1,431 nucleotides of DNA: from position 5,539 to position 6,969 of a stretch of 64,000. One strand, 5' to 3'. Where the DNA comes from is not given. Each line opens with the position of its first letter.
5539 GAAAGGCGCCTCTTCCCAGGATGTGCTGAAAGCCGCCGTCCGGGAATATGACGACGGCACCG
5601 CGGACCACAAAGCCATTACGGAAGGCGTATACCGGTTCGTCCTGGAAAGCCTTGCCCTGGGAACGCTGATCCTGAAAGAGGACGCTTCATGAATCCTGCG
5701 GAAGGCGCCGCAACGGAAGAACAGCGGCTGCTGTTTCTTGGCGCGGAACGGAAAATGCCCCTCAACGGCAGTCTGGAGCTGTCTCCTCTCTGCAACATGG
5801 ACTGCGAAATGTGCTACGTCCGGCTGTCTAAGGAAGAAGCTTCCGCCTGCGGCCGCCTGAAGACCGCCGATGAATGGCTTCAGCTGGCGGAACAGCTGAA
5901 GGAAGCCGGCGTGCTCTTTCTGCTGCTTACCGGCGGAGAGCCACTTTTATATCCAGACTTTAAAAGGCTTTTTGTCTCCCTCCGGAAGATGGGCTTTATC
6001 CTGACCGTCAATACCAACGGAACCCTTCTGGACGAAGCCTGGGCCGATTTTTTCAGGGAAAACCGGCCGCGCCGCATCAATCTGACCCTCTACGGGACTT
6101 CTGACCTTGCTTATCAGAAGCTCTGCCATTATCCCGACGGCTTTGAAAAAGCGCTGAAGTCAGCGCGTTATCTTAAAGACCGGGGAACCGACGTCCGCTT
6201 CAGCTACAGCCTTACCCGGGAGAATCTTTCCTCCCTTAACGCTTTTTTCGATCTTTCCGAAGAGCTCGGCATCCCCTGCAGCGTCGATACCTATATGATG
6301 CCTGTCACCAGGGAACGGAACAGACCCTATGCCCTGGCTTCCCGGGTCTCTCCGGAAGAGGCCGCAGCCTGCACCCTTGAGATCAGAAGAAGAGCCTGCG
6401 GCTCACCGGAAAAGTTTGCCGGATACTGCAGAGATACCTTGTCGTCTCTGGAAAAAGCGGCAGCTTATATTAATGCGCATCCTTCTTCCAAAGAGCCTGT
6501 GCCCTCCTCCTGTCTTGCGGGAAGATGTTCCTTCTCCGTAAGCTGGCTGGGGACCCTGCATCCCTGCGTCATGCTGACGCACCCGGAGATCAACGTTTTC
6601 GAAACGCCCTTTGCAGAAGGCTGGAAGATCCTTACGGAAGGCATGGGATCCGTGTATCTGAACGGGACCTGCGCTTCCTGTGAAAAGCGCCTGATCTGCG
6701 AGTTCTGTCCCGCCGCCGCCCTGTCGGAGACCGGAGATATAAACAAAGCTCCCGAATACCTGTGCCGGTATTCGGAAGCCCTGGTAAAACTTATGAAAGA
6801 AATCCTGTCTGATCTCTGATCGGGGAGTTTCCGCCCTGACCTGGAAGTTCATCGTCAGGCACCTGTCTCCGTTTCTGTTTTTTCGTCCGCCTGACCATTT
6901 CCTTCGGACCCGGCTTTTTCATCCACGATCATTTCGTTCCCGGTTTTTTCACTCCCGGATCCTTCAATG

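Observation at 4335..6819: HPr-kinase-like + PqqD + radical SAM/SPASM cassette with no annotated precursor, protease or exporter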

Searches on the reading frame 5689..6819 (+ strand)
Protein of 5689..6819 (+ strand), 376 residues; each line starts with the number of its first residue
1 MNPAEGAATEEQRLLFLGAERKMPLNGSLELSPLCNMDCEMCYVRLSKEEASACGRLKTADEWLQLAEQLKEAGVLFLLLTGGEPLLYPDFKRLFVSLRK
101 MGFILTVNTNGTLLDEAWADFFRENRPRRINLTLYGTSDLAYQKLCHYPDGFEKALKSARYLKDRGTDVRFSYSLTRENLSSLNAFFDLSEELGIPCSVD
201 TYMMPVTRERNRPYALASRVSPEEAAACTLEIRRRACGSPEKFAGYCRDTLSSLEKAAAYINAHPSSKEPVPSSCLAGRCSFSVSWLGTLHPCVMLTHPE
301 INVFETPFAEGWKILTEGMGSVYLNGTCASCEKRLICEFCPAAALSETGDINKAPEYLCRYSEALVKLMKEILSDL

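Call 3: search_protein_families(library=ncbifam, proteins=[window:5689-6819:+], max_evalue=0.01)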
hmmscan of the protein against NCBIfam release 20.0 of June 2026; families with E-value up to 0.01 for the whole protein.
window:5689-6819:+ (376 aa): 66 families (the best 25 are shown)
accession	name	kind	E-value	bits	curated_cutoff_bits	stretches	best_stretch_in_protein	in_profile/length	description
TIGR04545.1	rSAM_ahbD_hemeb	equivalog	1.2e-27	97.3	500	1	30-361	5-337/339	heme b synthase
TIGR04055.1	rSAM_NirJ2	equivalog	3.1e-24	86.1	500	2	34-209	9-180/326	putative heme d1 biosynthesis radical SAM protein NirJ2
TIGR04051.1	rSAM_NirJ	equivalog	1.8e-22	79.8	515.45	1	34-195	11-168/354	heme d1 biosynthesis radical SAM protein NirJ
TIGR02109.1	PQQ_syn_pqqE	equivalog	7.6e-19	67.9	381.35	1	23-364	5-335/358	pyrroloquinoline quinone biosynthesis protein PqqE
TIGR04250.1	SCM_rSAM_ScmE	equivalog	1.4e-18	66.9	400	1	30-353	8-340/358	SynChlorMet cassette radical SAM/SPASM protein ScmE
TIGR04546.1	rSAM_ahbC_deAc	equivalog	4.8e-18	65.1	650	1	33-197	47-207/390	12,18-didecarboxysiroheme deacetylase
TIGR04054.1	rSAM_NirJ1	equivalog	1.2e-16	60.3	650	1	33-197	44-204/387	putative heme d1 biosynthesis radical SAM protein NirJ1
TIGR03961.1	rSAM_PTO1314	hypoth_equivalog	1.6e-16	60.5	306.05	1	17-202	15-190/332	PTO1314 family radical SAM protein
TIGR04053.2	TIGR04053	equivalog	3.2e-15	56.2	395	1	24-211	7-194/366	TIGR04053 family radical SAM/SPASM domain-containing protein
NF050035.1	rSAM_WgK_link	exception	1.7e-14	53.6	650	1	31-205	15-186/367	radical SAM/SPASM peptide maturase WgkB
NF045574.1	sacti_mat_StsB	exception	1.8e-14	53.4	625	1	35-195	106-261/466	StsB family radical SAM/SPASM domain sactipeptide maturase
TIGR02668.1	moaA_archaeal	equivalog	2.9e-14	52.8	325.25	1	30-191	15-174/303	GTP 3',8-cyclase MoaA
TIGR04347.1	pseudo_SAM_Halo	equivalog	6.7e-14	51.9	525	1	32-195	45-204/390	TIGR04347 family pseudo-SAM/SPASM protein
TIGR04317.1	W_rSAM_matur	equivalog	8.2e-14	51.5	380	1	29-211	8-192/349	tungsten cofactor oxidoreductase radical SAM maturase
NF038283.1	viperin_w_prok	equivalog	1.3e-13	50.8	180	1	34-120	11-101/281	viperin family antiviral radical SAM protein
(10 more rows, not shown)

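Call 4: search_protein_families(library=pfam, proteins=[window:5689-6819:+], max_evalue=0.01)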
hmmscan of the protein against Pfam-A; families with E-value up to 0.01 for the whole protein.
window:5689-6819:+ (376 aa): 2 families
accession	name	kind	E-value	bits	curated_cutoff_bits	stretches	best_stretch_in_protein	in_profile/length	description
PF04055.27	Radical_SAM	-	1.6e-25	90.6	29.5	1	30-186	2-162/166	Radical SAM superfamily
PF13353.11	Fer4_12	-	0.0035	18.1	22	1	35-91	15-67/137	4Fe-4S single cluster domain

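Call 5: find_homologous_proteins(query=window:5689-6819:+, max_evalue=1e-10)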
Query window:5689-6819:+ (376 aa): 3056 proteins with E <= 1e-10 among 8000 candidates; the best 120 are listed.
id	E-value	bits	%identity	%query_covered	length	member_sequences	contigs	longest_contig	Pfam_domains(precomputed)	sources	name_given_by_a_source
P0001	2.3e-254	861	100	100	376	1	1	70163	PF04055.28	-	-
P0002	3.2e-147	509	97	62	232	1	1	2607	PF04055.28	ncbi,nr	ncbi:MAG: radical SAM protein, partial [Lachnospiraceae bacterium]|nr:radical SAM protein [Lachnospi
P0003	1.2e-143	497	47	89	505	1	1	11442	PF04055.28,PF13353.12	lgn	-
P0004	1.0e-141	490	56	99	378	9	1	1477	PF04055.28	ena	-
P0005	6.5e-141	488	56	99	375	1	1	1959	PF04055.28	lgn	-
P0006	2.9e-139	482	56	96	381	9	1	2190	PF04055.28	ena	-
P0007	3.0e-139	482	55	99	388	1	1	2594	PF04055.28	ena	-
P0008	2.0e-138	480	55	99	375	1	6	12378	PF04055.28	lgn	-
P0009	4.8e-138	478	54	99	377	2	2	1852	PF04055.28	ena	-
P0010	1.1e-137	477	55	96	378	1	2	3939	PF04055.28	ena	-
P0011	1.3e-137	477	55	99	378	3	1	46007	PF04055.28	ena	-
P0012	2.5e-137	476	55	96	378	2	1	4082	PF04055.28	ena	-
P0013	1.9e-136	473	54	99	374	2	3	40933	PF04055.28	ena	-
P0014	2.2e-135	470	53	98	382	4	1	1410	PF04055.28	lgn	-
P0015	2.0e-133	463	51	99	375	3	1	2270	PF04055.28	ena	-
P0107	2.3e-121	424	51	99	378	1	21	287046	PF04055.28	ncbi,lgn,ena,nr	ncbi:MAG TPA: radical SAM protein [Candidatus Mediterraneibacter excrementigallinarum]|nr:radical SA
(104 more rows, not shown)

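Call 7: find_encoding_contigs(protein=P0107, flank=8000, max_places=3)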
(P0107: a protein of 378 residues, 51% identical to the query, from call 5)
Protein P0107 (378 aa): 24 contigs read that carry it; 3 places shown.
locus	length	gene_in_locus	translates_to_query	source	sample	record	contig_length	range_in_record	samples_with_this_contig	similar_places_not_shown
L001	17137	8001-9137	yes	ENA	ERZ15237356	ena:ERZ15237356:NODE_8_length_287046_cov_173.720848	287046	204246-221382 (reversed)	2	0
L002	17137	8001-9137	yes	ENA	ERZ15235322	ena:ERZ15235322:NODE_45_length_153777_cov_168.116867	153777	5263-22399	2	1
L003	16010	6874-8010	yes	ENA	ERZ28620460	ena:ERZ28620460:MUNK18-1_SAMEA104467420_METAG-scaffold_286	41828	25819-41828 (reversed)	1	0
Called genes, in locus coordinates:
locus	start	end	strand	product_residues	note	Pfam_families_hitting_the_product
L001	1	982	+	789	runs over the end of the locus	PF00196:GerE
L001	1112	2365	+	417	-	PF14907:NTP_transf_5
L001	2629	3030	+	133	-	-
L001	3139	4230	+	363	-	PF04055:Radical_SAM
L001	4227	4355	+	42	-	-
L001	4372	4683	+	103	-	PF05402:PqqD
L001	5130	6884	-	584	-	PF01609:DDE_Tnp_1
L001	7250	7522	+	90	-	PF05402:PqqD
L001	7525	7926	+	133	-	-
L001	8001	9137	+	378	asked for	PF04055:Radical_SAM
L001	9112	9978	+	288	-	PF27840:ScmC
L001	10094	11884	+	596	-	PF00664:ABC_membrane, PF00005:ABC_tran, PF02463:SMC_N, PF13304:AAA_21 (faint)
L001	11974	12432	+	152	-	-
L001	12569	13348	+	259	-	PF19567:CpsB_CapC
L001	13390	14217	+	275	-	PF16403:Bact_surface_Ig-like, PF18981:InlK_D3 (faint), PF16403:Bact_surface_Ig-like (weak)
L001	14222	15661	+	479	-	PF01656:CbiA, PF10609:ParA, PF13614:AAA_31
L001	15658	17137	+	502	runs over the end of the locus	PF01268:FTHFS (faint), PF01656:CbiA, PF09140:MipZ (weak), PF10609:ParA, PF13614:AAA_31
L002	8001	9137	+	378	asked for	PF04055:Radical_SAM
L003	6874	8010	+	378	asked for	PF04055:Radical_SAM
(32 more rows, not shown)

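Call 8: find_encoding_contigs(protein=P0011, flank=8000, max_places=3)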
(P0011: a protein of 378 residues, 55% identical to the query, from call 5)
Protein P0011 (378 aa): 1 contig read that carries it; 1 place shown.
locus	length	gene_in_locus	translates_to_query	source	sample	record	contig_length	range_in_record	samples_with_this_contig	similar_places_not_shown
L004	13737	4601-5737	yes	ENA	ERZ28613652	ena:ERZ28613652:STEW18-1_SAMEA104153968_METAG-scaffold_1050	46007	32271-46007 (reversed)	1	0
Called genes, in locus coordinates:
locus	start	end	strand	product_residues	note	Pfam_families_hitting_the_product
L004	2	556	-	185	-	?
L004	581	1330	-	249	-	PF19567:CpsB_CapC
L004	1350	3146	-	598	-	PF00664:ABC_membrane, PF00005:ABC_tran, PF02463:SMC_N (weak)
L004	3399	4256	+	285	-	PF27840:ScmC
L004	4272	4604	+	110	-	-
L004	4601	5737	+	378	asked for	PF04055:Radical_SAM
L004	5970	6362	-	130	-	-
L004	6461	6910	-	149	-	-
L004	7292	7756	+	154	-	-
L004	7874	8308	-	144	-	-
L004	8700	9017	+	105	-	PF05402:PqqD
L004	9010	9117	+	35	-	-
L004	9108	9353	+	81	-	-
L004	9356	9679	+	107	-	-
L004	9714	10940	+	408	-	PF14907:NTP_transf_5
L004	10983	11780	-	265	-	PF02698:DUF218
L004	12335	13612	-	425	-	PF04577:Glyco_transf_61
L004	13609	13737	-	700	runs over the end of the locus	PF00571:CBS (faint), PF08218:Citrate_ly_lig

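Call 12: find_encoding_contigs(protein=P0013, flank=8000, max_places=2)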
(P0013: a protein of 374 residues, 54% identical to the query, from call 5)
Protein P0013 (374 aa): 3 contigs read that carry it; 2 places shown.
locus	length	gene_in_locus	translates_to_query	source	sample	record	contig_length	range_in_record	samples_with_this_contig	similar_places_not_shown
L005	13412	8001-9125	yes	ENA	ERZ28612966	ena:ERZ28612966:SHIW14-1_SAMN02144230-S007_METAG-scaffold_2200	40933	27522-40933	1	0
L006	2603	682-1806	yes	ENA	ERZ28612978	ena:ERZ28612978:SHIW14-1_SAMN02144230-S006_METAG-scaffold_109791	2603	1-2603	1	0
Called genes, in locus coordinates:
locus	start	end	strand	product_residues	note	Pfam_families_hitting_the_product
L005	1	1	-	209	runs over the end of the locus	PF02397:Bac_transf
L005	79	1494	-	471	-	PF03308:MeaB (faint), PF01656:CbiA, PF09140:MipZ (weak), PF10609:ParA, PF13614:AAA_31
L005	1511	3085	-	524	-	PF02706:Wzz (weak), PF01656:CbiA (weak), PF09140:MipZ (faint), PF10609:ParA (weak), PF13614:AAA_31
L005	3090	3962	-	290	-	-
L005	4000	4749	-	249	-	PF19567:CpsB_CapC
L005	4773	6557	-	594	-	PF00664:ABC_membrane, PF00005:ABC_tran, PF02463:SMC_N (weak)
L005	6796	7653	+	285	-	PF27840:ScmC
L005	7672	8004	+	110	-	-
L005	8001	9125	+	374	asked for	PF04055:Radical_SAM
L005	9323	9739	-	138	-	-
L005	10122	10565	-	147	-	-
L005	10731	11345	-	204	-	-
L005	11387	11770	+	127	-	-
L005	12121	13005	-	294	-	PF02811:PHP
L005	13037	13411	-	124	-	?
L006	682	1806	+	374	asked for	PF04055:Radical_SAM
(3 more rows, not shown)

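Call 13: find_encoding_contigs(protein=P0008, flank=8000, max_places=2)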
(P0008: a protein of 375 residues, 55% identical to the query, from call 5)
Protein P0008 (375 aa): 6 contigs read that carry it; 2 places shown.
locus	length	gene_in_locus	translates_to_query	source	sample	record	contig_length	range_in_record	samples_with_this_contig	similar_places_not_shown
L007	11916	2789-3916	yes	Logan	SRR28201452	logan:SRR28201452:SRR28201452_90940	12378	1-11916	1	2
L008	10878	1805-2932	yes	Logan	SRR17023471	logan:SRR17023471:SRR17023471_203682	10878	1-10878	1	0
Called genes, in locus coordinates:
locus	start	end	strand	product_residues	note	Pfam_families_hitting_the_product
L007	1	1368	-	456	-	?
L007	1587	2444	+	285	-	PF27840:ScmC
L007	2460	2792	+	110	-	-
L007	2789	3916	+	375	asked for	PF04055:Radical_SAM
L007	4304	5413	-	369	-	PF04055:Radical_SAM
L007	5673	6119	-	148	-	-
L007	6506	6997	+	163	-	PF00717:Peptidase_S24 (weak)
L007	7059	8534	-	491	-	PF10609:ParA, PF01656:CbiA (weak), PF13614:AAA_31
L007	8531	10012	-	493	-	PF00142:Fer4_NifH (faint), PF10609:ParA, PF01656:CbiA, PF09140:MipZ (faint), PF13614:AAA_31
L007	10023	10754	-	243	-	PF16403:Bact_surface_Ig-like (weak)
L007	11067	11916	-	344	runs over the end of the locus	PF02698:DUF218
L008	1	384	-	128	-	?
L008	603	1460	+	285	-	PF27840:ScmC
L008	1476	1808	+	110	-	-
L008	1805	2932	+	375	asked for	PF04055:Radical_SAM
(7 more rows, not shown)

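Call 14: find_encoding_contigs(protein=P0003, flank=8000, max_places=2)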
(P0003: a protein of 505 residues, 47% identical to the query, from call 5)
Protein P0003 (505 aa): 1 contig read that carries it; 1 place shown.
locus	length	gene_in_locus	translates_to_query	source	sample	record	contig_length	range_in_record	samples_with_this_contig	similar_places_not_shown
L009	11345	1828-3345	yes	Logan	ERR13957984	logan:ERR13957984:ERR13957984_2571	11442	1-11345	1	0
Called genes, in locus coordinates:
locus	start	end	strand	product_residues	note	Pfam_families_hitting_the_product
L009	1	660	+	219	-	?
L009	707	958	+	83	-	-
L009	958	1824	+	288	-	PF27840:ScmC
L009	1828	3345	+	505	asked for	PF04055:Radical_SAM, PF13353:Fer4_12 (faint), PF04055:Radical_SAM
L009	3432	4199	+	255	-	PF19567:CpsB_CapC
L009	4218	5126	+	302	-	PF02494:HYR (faint), PF16403:Bact_surface_Ig-like (weak)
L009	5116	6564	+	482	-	PF02706:Wzz (weak), PF01656:CbiA, PF10609:ParA, PF13614:AAA_31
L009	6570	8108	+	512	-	PF01656:CbiA, PF02374:ArsA_ATPase (faint), PF10609:ParA, PF13614:AAA_31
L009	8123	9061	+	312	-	PF03816:LytR_cpsA_psr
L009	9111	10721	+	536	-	PF00768:Peptidase_S11, PF13354:Beta-lactamase2 (faint)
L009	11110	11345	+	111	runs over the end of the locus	?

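Call 25: search_protein_families(library=ncbifam, proteins=[L004:6461-6910:-, L001:2599-3030:+, L001:7525-7926:+, L009:707-958:+, L001:11974-12432:+, L004:4272-4604:+, L001:1112-2365:+, L001:4227-4355:+, L001:10094-11884:+], max_evalue=0.01)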
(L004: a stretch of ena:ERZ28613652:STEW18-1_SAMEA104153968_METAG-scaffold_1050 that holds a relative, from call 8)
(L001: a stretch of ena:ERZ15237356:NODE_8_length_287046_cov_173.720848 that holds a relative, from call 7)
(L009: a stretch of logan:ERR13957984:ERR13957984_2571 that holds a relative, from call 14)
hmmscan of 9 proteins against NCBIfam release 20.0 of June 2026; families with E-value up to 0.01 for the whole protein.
L004:6461-6910:- (149 aa): 0 families

L001:2599-3030:+ (143 aa): 0 families

L001:7525-7926:+ (133 aa): 0 families

L009:707-958:+ (83 aa): 0 families

L001:11974-12432:+ (152 aa): 2 families
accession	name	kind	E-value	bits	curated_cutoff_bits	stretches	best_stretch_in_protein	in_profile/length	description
TIGR02228.1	sigpep_I_arch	equivalog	4e-07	30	51.85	1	18-84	26-96/158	signal peptidase I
TIGR02227.1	sigpep_I_bact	equivalog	0.00067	19.6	47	1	27-74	23-74/162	signal peptidase I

L004:4272-4604:+ (110 aa): 0 families

L001:1112-2365:+ (417 aa): 0 families

L001:4227-4355:+ (42 aa): 0 families

L001:10094-11884:+ (596 aa): 186 families (the best 25 are shown)
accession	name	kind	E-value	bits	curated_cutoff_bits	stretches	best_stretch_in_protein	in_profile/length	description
TIGR02204.1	MsbA_rel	hypoth_equivalog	3.4e-76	257.1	780.4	1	37-579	7-550/576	ABC transporter, permease/ATP-binding protein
TIGR02203.1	MsbA_lipidA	equivalog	4.3e-74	250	602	1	36-579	2-544/572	lipid A export permease/ATP-binding protein MsbA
TIGR03796.1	NHLM_micro_ABC1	equivalog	5.7e-73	246.3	853.3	1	43-582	149-690/710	NHLP family bacteriocin export ABC transporter peptidase/permease/ATPase subunit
TIGR00958.1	3a01208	subfamily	1.2e-72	245.3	874.6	1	65-584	179-694/711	antigen peptide transporter 2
TIGR02857.1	CydD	equivalog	1.8e-70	238.4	435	1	48-575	3-528/529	thiol reductant ABC exporter subunit CydD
TIGR03375.1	type_I_sec_LssB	subfamily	5.7e-69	233.1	693.1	1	83-574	185-672/696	type I secretion system permease/ATPase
NF010178.0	PRK13657.1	equivalog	5.7e-66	223.2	733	1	63-583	34-549/588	glucan ABC transporter ATP-binding protein/ permease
TIGR03797.1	NHLM_micro_ABC2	equivalog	1.1e-61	209.3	709.4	1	46-583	134-664/686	NHLP bacteriocin export ABC transporter permease/ATPase subunit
TIGR02868.1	CydC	equivalog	2.4e-61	208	329.05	1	37-564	2-530/530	thiol reductant ABC exporter subunit CydC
TIGR01846.1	type_I_sec_HlyB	subfamily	6.3e-60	203.2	725.55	1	30-584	121-672/694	type I secretion system permease/ATPase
NF045513.1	HepA_fam_ABC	equivalog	6.7e-58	196.5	725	1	81-582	89-587/610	heterocyst formation ABC transporter subunit HepA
NF008364.0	PRK11160.1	equivalog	7.1e-58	196.6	630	1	119-588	92-559/575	heme ABC transporter ATP-binding protein/permease CydC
NF052233.1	CphA_assoc_ABC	equivalog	8.8e-56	189.6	880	1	43-587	179-726/766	cyanophycin metabolism-associated ABC transporter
TIGR01193.1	bacteriocin_ABC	subfamily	1e-55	189.5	523.85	1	51-585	158-690/708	peptide cleavage/export ABC transporter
NF008381.0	PRK11176.1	equivalog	1.7e-55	188.5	867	1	53-584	31-559/582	lipid A ABC transporter ATP-binding protein/permease MsbA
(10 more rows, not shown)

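Call 26: search_protein_families(library=pfam, proteins=[L004:6461-6910:-, L001:2599-3030:+, L001:7525-7926:+, L009:707-958:+, L001:11974-12432:+, L004:4272-4604:+, L001:1112-2365:+, L001:4227-4355:+, L001:9112-9978:+], max_evalue=0.01)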
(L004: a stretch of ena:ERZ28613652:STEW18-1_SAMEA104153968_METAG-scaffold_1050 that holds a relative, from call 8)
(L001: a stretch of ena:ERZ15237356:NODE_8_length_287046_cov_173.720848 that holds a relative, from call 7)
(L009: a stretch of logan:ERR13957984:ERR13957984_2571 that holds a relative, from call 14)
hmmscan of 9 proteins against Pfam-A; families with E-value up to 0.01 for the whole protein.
L004:6461-6910:- (149 aa): 0 families

L001:2599-3030:+ (143 aa): 0 families

L001:7525-7926:+ (133 aa): 0 families

L009:707-958:+ (83 aa): 0 families

L001:11974-12432:+ (152 aa): 0 families

L004:4272-4604:+ (110 aa): 1 family
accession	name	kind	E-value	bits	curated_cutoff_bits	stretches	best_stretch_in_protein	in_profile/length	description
PF05402.18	PqqD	-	4.1e-05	24.3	23.4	1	37-79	9-46/67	Coenzyme PQQ synthesis protein D (PqqD)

L001:1112-2365:+ (417 aa): 1 family
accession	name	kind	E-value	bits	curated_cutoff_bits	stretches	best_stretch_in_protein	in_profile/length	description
PF14907.12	NTP_transf_5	-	4e-52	177.7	31.2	1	31-273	2-237/249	Uncharacterised nucleotidyltransferase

L001:4227-4355:+ (42 aa): 0 families

L001:9112-9978:+ (288 aa): 0 families

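Call 29: find_encoding_contigs(protein=P0002, flank=10000, max_places=3)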
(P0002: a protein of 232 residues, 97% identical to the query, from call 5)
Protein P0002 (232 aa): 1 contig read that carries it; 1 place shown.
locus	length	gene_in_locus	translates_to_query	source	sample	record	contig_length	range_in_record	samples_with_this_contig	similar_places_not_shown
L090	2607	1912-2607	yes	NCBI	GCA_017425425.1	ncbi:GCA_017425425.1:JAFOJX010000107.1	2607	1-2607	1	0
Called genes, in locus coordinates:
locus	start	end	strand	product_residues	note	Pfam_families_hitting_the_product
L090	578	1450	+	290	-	PF27840:ScmC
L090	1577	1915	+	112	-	-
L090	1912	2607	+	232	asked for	PF04055:Radical_SAM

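Call 37: search_solved_structures(query=window:5689-6819:+, max_evalue=0.001, show_alignments=1)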
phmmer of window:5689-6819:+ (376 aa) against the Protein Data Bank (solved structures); distinct sequences matched with E-value up to 0.001: 14.
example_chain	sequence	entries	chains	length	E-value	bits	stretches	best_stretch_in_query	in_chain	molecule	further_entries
5v1q_A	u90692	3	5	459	3.2e-09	39.6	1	24-193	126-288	Radical SAM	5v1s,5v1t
6efn_A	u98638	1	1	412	1.1e-07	34.6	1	20-181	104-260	Sporulation killing factor maturation protein SkfB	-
2fb2_A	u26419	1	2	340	1.1e-06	31.3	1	28-163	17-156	Molybdenum cofactor biosynthesis protein A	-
7vob_C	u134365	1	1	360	1.2e-06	31.2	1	30-162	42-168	Cytosylglucuronate decarboxylase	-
7voc_C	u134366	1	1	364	1.2e-06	31.1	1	30-162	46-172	Cytosylglucuronate decarboxylase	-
1tv7_A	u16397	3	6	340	2.5e-06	30.1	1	29-163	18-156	Molybdenum cofactor biosynthesis protein A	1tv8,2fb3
6c8v_A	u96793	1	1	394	3.2e-06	29.8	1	27-195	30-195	Coenzyme PQQ synthesis protein E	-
4k37_A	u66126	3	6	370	6.3e-06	28.8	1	32-170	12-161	Anaerobic sulfatase-maturating enzyme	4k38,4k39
4k36_A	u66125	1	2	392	7e-06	28.6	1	32-170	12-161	Anaerobic sulfatase-maturating enzyme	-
8wm2_A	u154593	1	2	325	1.6e-05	27.5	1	19-218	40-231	Fe-S radical SAM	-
2yx0_A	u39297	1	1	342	0.00021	23.8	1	81-185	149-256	radical sam enzyme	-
9dfu_A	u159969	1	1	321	0.00025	23.5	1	17-120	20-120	Radical SAM core domain-containing protein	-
7wzv_A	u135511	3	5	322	0.00026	23.5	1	29-124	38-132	4Fe-4S cluster-binding domain-containing protein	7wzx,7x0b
9dfn_A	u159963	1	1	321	0.00059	22.3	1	19-120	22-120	Radical SAM core domain-containing protein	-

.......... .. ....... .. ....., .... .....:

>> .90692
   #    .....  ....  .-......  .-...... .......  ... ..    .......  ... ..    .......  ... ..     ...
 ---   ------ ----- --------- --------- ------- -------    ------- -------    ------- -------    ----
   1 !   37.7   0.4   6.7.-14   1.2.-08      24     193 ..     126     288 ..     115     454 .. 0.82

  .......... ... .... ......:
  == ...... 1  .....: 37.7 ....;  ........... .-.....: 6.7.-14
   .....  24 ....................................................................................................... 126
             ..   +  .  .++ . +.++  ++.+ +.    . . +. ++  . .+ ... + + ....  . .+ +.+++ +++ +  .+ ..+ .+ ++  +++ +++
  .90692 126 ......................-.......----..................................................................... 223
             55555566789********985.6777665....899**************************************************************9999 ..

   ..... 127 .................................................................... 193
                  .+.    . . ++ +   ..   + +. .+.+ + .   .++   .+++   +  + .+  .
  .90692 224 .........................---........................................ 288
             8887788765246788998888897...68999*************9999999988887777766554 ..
